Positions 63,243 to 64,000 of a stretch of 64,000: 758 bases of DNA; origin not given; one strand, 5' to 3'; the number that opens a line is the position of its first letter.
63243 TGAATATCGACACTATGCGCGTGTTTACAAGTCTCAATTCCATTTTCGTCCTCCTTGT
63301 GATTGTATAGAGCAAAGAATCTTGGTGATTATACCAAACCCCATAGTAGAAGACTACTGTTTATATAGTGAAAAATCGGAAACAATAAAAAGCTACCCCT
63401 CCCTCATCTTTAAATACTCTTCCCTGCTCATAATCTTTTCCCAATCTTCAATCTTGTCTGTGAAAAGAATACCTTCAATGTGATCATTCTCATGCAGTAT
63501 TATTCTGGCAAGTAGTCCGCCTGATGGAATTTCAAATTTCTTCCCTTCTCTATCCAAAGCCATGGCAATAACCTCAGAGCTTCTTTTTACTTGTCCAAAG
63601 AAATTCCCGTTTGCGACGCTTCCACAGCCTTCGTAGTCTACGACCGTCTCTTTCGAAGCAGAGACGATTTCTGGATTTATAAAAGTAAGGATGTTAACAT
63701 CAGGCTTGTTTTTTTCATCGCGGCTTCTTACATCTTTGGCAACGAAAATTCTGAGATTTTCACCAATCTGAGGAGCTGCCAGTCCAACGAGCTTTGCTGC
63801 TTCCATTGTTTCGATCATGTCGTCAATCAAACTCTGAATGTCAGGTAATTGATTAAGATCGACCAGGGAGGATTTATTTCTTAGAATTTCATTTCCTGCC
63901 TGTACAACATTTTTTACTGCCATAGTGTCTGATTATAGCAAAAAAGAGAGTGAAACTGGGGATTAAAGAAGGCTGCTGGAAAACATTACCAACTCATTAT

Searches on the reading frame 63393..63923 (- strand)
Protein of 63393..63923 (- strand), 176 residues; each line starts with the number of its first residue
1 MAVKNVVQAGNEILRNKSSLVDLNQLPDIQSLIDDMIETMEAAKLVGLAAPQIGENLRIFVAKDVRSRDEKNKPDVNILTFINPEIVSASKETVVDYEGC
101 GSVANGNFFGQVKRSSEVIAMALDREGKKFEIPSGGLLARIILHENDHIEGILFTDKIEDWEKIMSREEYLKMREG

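Call 47: find_encoding_contigs(protein=window:63393-63923:-, flank=10000, max_places=3)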
Protein window:63393-63923:- (176 aa): 1 contig read that carries it; 1 place shown.
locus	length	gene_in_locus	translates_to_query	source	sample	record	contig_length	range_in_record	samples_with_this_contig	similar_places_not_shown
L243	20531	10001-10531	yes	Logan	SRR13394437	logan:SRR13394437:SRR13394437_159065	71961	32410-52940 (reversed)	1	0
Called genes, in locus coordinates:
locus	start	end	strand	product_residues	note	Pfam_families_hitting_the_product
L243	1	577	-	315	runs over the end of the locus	PF03706:LPG_synthase_TM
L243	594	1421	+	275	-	PF01790:LGT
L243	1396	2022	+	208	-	PF01569:PAP2 (weak)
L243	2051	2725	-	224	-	PF01726:LexA_DNA_bind, PF09339:HTH_IclR (faint), PF00717:Peptidase_S24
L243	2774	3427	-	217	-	PF00730:HhH-GPD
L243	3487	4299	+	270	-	PF00763:THF_DHG_CYH, PF02882:THF_DHG_CYH_C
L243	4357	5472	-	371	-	-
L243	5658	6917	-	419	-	-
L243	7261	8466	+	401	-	-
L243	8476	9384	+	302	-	-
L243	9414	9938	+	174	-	-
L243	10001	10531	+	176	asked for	PF01327:Pep_deformylase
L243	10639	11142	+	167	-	-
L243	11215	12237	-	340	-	PF01229:Glyco_hydro_39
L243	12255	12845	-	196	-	PF00149:Metallophos (weak), PF12850:Metallophos_2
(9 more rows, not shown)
